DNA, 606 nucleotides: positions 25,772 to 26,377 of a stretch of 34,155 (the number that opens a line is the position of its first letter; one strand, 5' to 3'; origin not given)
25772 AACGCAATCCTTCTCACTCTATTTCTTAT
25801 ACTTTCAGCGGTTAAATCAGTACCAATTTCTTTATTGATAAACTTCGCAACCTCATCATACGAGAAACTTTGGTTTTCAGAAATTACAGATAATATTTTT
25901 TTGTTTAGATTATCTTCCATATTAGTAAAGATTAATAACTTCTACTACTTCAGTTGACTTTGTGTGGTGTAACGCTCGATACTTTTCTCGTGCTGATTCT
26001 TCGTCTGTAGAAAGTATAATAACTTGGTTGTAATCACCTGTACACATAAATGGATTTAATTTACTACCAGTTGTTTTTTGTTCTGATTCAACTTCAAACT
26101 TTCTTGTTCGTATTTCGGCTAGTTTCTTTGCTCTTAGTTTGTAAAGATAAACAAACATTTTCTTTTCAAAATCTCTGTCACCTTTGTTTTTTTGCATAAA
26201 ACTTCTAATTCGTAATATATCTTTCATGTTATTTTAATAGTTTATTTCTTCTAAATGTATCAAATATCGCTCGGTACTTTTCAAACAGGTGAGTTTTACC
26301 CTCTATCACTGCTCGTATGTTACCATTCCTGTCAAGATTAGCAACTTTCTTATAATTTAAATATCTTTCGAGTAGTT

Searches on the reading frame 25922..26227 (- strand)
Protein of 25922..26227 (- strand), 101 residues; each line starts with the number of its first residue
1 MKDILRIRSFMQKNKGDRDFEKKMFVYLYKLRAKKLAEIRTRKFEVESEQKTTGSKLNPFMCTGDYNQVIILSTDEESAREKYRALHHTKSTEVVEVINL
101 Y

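Call 57: search_protein_families(library=pfam, proteins=[window:25922-26227:-], max_evalue=0.05)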
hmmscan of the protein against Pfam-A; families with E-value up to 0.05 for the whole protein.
window:25922-26227:- (101 aa): 1 family
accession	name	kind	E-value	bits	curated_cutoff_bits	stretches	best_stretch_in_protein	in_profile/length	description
PF04871.18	Uso1_p115_C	-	0.025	15.3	28.4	1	33-94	53-104/121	Uso1 / p115 like vesicle tethering protein, C terminal region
